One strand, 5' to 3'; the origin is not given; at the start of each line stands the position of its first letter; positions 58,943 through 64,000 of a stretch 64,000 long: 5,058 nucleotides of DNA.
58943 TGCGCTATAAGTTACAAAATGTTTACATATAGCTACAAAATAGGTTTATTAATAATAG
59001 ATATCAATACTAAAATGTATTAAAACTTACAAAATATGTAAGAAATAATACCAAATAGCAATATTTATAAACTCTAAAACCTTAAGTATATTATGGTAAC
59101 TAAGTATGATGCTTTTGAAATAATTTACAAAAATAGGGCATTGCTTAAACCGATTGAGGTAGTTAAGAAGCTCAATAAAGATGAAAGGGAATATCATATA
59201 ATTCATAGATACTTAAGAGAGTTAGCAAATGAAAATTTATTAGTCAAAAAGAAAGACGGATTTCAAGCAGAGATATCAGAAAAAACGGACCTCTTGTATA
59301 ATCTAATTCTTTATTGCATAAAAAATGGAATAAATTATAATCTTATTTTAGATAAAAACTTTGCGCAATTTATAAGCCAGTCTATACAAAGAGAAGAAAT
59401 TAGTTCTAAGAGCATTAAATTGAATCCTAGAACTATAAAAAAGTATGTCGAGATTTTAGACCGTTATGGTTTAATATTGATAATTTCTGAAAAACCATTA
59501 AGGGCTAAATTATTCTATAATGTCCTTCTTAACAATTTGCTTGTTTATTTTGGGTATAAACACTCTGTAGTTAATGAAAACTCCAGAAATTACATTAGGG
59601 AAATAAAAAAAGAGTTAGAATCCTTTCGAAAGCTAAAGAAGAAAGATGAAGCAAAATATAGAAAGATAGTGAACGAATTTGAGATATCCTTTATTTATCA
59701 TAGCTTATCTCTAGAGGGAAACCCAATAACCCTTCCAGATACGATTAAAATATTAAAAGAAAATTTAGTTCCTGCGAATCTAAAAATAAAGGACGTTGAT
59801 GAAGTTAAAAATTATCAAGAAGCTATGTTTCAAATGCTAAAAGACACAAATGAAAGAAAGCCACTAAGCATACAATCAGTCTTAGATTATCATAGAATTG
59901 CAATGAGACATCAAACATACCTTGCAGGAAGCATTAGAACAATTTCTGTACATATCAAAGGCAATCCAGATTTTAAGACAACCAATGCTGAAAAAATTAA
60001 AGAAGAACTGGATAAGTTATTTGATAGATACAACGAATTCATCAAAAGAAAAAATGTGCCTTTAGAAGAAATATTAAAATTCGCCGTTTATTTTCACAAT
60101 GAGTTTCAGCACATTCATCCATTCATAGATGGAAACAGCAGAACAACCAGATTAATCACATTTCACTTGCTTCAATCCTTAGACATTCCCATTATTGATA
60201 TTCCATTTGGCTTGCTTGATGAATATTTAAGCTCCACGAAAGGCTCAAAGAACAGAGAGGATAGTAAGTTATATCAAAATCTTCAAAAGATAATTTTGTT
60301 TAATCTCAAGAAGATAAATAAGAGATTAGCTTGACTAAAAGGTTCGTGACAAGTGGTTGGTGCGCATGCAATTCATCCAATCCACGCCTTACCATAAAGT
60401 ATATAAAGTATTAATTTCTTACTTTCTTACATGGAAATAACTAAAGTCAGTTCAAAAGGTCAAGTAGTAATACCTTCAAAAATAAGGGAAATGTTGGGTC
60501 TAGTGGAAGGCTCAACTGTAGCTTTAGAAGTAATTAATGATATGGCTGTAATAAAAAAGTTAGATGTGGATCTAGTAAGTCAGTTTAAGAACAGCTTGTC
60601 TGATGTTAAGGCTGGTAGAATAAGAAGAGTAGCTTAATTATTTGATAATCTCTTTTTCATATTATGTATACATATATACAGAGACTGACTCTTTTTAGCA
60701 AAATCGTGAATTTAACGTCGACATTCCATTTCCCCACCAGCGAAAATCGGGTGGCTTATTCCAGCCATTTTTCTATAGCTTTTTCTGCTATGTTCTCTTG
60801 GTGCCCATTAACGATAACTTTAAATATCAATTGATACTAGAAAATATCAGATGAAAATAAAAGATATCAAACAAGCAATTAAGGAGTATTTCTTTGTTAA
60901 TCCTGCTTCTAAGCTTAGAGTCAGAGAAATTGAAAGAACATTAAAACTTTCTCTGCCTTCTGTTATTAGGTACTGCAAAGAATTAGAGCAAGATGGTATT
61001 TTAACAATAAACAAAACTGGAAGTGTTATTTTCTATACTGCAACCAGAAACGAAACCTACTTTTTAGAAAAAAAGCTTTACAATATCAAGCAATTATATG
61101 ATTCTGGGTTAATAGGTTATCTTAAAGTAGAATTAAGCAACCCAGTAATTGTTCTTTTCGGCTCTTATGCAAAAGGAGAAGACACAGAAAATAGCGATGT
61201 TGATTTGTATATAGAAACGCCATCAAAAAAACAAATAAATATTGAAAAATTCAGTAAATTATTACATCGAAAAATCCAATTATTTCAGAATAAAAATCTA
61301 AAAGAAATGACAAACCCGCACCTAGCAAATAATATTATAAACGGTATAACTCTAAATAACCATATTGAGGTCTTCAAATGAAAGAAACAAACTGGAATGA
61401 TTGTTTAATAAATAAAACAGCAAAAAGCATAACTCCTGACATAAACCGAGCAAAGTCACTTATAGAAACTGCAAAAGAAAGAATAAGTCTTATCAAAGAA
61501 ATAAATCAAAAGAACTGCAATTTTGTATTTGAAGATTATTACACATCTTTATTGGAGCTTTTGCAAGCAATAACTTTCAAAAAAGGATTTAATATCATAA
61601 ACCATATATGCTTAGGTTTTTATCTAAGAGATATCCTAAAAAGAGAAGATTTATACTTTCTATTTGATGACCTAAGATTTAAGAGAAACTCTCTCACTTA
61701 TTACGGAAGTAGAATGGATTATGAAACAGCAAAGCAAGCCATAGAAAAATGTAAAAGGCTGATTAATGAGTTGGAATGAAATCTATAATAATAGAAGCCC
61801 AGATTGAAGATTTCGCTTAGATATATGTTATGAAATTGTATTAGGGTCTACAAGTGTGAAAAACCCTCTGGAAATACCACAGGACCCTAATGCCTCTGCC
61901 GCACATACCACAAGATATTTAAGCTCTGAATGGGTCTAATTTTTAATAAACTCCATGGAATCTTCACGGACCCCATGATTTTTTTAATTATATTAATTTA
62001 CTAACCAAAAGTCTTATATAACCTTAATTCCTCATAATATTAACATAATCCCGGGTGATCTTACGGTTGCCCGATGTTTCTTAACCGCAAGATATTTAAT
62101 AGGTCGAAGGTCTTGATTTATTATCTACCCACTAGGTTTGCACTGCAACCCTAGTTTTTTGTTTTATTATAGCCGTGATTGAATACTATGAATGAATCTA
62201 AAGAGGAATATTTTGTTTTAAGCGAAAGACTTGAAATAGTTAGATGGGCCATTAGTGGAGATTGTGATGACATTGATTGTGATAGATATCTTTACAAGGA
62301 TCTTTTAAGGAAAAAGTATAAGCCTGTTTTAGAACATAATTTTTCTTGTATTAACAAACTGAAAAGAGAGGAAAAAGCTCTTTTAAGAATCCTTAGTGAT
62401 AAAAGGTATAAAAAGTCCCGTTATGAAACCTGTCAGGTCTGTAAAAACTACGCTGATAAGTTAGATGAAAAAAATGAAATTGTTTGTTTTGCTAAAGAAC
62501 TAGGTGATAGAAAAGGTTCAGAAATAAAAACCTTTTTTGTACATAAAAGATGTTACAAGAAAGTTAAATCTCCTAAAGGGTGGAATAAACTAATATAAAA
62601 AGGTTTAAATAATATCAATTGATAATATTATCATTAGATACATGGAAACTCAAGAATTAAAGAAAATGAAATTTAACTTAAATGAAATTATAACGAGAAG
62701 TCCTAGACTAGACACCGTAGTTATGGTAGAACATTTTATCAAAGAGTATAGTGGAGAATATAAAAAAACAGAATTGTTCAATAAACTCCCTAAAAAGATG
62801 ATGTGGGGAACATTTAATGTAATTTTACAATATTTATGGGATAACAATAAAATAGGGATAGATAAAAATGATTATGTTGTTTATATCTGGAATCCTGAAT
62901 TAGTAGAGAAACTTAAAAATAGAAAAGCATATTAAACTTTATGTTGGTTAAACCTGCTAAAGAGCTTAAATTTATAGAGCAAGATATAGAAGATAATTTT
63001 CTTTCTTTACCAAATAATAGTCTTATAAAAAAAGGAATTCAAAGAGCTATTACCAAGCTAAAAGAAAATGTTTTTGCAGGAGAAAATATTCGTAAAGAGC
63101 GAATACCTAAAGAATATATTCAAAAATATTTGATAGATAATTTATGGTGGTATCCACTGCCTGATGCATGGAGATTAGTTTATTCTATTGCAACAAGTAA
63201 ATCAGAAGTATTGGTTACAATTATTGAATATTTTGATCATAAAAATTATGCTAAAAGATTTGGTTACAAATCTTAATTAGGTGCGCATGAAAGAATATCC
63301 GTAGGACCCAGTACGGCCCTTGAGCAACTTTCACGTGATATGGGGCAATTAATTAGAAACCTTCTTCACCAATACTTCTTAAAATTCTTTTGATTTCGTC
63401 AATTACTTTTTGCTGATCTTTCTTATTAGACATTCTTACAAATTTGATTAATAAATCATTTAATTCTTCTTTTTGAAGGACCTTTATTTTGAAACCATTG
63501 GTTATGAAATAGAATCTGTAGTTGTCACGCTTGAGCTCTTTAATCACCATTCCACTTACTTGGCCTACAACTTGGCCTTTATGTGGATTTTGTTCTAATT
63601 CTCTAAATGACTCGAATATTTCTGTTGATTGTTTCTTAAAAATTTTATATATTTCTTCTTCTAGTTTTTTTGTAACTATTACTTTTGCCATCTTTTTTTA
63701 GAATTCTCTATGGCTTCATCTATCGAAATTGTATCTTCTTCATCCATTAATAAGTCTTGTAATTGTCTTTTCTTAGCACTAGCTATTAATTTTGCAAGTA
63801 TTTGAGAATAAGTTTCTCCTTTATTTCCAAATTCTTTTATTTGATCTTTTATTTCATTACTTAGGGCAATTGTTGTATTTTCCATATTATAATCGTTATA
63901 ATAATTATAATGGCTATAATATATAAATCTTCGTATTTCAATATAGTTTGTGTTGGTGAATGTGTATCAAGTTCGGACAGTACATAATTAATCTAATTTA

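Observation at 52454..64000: tRNA-Gly-anchored array of small gene cassettes separated by a family of GC-rich, palindromic att-like spacers, with no recombinase in view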

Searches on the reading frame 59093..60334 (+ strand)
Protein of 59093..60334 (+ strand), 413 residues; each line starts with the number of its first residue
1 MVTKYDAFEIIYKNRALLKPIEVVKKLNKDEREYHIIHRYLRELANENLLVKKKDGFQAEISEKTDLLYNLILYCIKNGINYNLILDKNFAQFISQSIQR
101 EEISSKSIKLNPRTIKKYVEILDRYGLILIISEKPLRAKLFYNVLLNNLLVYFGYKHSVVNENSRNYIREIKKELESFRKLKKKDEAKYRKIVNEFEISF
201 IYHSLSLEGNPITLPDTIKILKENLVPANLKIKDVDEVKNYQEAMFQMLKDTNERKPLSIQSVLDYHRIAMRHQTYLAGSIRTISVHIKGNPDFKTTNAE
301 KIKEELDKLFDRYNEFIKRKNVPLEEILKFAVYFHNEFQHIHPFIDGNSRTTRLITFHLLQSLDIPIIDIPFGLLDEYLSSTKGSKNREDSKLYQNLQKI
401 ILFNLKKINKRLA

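Call 12: search_protein_families(library=pfam, proteins=[window:59093-60334:+], max_evalue=0.01)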
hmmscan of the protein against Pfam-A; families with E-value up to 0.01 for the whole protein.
window:59093-60334:+ (413 aa): 1 family
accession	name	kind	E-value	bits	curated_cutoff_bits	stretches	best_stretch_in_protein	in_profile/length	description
PF02661.23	Fic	-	5e-14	53.4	24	1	257-360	1-93/93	Fic/DOC family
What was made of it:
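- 58866..61895 (.): Module 3 (3.0 kb): Fic (59093-60334, +), a partial arm remnant at 60335-60430 (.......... box), AbrB/MazE (60431-60637, +), MNT (60851-61381, +) and its 133-aa partner (61378-61779, +). Pfam (call 12).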

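Call 70: search_protein_families(library=padloc, proteins=[window:59093-60334:+], max_evalue=0.01)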
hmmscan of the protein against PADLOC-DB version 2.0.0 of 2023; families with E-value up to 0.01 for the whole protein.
window:59093-60334:+ (413 aa): 7 families
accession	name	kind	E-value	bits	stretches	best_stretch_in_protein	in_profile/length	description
PDLC04840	PDC-S04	-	3.1e-29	100.3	1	193-383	8-197/227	-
PDLC04837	PDC-S04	-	9.9e-25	85.2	1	180-400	9-223/234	-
PDLC04836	PDC-S04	-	5.1e-23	79.5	1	180-368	8-196/244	-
PDLC03963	SoFic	-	1.8e-22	78.2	1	201-383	61-233/361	-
PDLC04839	PDC-S04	-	7.8e-16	56.4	1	225-369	20-168/205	-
PDLC04838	PDC-S04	-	8.4e-14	49.8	1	230-367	31-169/209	-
PDLC04966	PDC-S24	-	5.5e-07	26.8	1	245-361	219-337/497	-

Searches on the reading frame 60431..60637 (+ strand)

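Call 12: search_protein_families(library=pfam, proteins=[window:60431-60637:+], max_evalue=0.01)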
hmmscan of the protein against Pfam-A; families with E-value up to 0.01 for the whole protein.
window:60431-60637:+ (68 aa): 2 families
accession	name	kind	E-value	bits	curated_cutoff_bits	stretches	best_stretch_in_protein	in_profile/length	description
PF04014.23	MazE_antitoxin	-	6.2e-11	42.5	24.7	1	3-43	1-42/48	Antidote-toxin recognition MazE, bacterial antitoxin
PF15937.10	PrlF_antitoxin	-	0.0077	16.8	32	0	5-41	3-39/99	prlF antitoxin for toxin YhaV_toxin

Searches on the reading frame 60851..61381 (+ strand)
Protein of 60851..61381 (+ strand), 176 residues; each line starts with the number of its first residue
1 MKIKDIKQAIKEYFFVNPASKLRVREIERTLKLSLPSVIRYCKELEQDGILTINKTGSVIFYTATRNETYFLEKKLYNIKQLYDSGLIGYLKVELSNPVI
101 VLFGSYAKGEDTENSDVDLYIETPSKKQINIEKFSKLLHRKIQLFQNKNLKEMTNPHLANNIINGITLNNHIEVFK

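Call 12: search_protein_families(library=pfam, proteins=[window:60851-61381:+], max_evalue=0.01)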
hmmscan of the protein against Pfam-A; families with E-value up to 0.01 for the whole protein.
window:60851-61381:+ (176 aa): 5 families
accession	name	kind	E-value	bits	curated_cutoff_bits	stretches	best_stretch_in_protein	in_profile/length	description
PF01909.29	NTP_transf_2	-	4.8e-09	36.9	21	1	99-143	16-54/93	Nucleotidyltransferase domain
PF18765.7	Polbeta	-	2.8e-08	34.3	26.9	1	99-166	15-85/93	Polymerase beta, Nucleotidyltransferase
PF22600.2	MTPAP-like_central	-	0.00016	22.2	27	1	90-142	32-90/139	Poly(A) RNA polymerase, mitochondrial-like, central palm domain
PF13412.12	HTH_24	-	0.001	19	21.9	1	25-51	21-47/48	Winged helix-turn-helix DNA-binding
PF12802.13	MarR_2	-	0.0087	16.6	27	0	19-52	19-51/61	MarR family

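Call 70: search_protein_families(library=padloc, proteins=[window:60851-61381:+], max_evalue=0.01)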
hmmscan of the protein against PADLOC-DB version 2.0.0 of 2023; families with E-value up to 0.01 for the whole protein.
window:60851-61381:+ (176 aa): 12 families
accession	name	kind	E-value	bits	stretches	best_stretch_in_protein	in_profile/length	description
PDLC04368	PDC-M05A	-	6.6e-14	50.2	1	5-142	13-156/201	-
PDLC04904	PDC-S09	-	9.2e-11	39.9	1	100-165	28-98/104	-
PDLC04906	PDC-S09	-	2.7e-10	38.5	1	100-163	27-96/98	-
PDLC04902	PDC-S09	-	1.7e-08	32.7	1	100-154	24-84/97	-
PDLC04903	PDC-S09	-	3.2e-06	25.4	1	100-136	29-67/108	-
PDLC04369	PDC-M05A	-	7.5e-06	23.7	1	13-134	21-140/201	-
PDLC04905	PDC-S09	-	4.4e-05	21.7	1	100-163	24-92/101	-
PDLC04372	PDC-M05A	-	0.00017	19.9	1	37-122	14-101/167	-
PDLC04907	PDC-S09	-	0.00018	19.6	1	100-131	30-61/114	-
PDLC01044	Csa3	-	0.004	15.1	1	21-65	149-187/194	Type I-A associated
PDLC01866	CARF3--CARF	-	0.0041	15.1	0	17-54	149-186/207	-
PDLC03963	SoFic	-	0.0053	14.2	1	8-57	296-344/361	-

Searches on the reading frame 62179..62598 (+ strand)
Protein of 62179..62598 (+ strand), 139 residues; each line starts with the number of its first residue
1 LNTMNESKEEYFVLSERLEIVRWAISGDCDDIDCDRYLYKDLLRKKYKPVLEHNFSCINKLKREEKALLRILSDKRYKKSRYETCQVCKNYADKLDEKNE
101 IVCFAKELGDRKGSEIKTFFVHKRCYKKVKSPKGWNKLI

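Call 12: search_protein_families(library=pfam, proteins=[window:62179-62598:+], max_evalue=0.01)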
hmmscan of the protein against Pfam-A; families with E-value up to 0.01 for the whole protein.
window:62179-62598:+ (139 aa): 0 families

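Call 47: search_protein_families(library=phrogs, proteins=[window:62179-62598:+], max_evalue=0.01)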
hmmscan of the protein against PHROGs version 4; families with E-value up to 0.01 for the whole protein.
window:62179-62598:+ (139 aa): 0 families

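Call 70: search_protein_families(library=padloc, proteins=[window:62179-62598:+], max_evalue=0.01)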
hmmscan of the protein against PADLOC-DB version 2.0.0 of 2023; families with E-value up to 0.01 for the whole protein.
window:62179-62598:+ (139 aa): 0 families

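Call 71: search_protein_families(library=ncbifam, proteins=[window:62179-62598:+], max_evalue=0.01)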
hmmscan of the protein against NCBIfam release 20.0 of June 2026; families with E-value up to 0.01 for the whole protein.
window:62179-62598:+ (139 aa): 0 families
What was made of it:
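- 61910..63276 (+): Module 4 (1.4 kb): three small unknown ORFs (139, 97 and 111 aa). No hits in Pfam, PHROGs, NCBIfam or PADLOC (calls 12, 47, 70, 71), so the 'RelE-like' label is unsupported.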

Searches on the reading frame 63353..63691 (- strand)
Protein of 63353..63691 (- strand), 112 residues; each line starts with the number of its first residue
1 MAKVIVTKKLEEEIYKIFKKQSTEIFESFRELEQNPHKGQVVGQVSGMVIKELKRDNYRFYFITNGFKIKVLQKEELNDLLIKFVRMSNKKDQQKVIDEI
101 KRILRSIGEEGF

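Call 12: search_protein_families(library=pfam, proteins=[window:63353-63691:-], max_evalue=0.01)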
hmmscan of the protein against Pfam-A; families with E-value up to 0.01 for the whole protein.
window:63353-63691:- (112 aa): 0 families

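Call 13: find_encoding_contigs(protein=window:63353-63691:-, flank=10000, max_places=6)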
Protein window:63353-63691:- (112 aa): 8 contigs read that carry it; 5 places shown.
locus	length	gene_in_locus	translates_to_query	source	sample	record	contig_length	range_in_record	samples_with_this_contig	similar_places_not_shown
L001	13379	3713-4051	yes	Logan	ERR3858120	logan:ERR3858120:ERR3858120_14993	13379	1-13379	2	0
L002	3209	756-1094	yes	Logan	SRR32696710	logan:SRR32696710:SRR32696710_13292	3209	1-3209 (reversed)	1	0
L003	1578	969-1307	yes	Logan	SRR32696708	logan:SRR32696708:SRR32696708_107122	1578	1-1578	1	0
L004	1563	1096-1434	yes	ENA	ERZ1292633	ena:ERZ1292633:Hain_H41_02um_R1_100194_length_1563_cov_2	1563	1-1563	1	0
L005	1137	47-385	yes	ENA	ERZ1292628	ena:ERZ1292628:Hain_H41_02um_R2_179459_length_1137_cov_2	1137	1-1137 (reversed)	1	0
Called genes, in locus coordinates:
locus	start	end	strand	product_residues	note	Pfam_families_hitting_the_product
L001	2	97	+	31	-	?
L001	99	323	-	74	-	PF07866:DUF1653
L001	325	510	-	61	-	-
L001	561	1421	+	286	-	PF12146:Hydrolase_4, PF00561:Abhydrolase_1, PF12697:Abhydrolase_6, PF20408:Abhydrolase_11 (faint)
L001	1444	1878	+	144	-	-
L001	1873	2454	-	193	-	PF00990:GGDEF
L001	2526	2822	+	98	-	-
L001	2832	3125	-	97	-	-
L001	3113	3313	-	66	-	-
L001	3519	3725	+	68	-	PF24434:DUF7557 (faint)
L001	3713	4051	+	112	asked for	-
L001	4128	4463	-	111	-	-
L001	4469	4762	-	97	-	-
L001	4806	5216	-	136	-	-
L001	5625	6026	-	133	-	-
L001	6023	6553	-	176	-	PF01909:NTP_transf_2, PF18765:Polbeta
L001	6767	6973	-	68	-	PF04014:MazE_antitoxin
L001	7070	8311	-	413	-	PF02661:Fic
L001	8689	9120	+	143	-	PF01850:PIN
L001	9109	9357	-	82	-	PF17723:RHH_8 (weak), PF01402:RHH_1 (weak)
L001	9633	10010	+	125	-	-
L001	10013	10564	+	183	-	-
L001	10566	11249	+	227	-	-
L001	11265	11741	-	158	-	-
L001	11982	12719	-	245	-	PF01978:TrmB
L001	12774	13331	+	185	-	-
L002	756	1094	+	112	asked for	-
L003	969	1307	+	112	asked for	-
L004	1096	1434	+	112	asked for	-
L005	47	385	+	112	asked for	-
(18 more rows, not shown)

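Call 47: search_protein_families(library=phrogs, proteins=[window:63353-63691:-], max_evalue=0.01)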
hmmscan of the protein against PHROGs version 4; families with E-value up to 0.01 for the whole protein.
window:63353-63691:- (112 aa): 0 families

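Call 71: search_protein_families(library=ncbifam, proteins=[window:63353-63691:-], max_evalue=0.01)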
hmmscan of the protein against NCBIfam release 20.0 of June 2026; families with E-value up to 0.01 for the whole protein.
window:63353-63691:- (112 aa): 1 family
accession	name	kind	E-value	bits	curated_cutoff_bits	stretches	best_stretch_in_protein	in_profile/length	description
NF004144.0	PRK05621.1-1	equivalog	0.0076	15.8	372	1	15-93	123-200/287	F0F1 ATP synthase subunit gamma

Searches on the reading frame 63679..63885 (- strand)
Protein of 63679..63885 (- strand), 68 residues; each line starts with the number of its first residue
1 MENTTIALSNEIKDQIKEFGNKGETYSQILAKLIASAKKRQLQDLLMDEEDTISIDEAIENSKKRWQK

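Call 12: search_protein_families(library=pfam, proteins=[window:63679-63885:-], max_evalue=0.01)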
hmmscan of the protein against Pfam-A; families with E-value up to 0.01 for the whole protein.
window:63679-63885:- (68 aa): 1 family
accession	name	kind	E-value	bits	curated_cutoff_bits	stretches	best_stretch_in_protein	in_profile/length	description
PF24434.1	DUF7557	-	3.2e-05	23.7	25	1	4-35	2-33/45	Family of unknown function (DUF7557)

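Call 23: find_encoding_contigs(protein=window:63679-63885:-, flank=10000, max_places=10)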
Protein window:63679-63885:- (68 aa): 9 contigs read that carry it; 6 places shown.
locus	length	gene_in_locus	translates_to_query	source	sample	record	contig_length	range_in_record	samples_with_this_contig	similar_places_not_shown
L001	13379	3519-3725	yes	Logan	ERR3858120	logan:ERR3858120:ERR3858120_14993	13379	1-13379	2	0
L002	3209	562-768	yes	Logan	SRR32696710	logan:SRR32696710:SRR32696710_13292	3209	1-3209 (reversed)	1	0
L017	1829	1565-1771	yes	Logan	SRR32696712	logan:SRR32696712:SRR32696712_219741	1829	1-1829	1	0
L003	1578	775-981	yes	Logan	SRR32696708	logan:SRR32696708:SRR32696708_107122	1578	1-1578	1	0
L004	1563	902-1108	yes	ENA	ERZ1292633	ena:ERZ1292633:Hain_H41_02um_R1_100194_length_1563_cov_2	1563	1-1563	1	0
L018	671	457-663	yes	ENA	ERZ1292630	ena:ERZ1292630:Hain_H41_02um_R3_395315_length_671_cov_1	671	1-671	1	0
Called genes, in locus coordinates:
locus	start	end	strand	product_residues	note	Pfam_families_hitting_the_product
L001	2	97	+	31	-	?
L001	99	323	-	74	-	PF07866:DUF1653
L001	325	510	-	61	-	-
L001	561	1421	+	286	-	PF12146:Hydrolase_4, PF00561:Abhydrolase_1, PF12697:Abhydrolase_6, PF20408:Abhydrolase_11 (faint)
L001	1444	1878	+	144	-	-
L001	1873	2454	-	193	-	PF00990:GGDEF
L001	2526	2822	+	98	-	-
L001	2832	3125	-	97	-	-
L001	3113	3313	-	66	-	-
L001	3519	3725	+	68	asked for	PF24434:DUF7557 (faint)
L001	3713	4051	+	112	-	-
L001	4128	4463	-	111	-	-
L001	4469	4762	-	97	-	-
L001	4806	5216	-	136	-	-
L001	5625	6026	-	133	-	-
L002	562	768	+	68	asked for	PF24434:DUF7557 (faint)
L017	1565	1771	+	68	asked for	PF24434:DUF7557 (faint)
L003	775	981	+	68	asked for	PF24434:DUF7557 (faint)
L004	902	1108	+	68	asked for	PF24434:DUF7557 (faint)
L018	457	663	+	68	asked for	PF24434:DUF7557 (faint)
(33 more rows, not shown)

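Call 71: search_protein_families(library=ncbifam, proteins=[window:63679-63885:-], max_evalue=0.01)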
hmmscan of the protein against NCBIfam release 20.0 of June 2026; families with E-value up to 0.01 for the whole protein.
window:63679-63885:- (68 aa): 1 family
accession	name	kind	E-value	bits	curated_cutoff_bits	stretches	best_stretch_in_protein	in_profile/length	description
NF010249.0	PRK13696.1-1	equivalog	0.00035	20.7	90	1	1-68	1-67/72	hypothetical protein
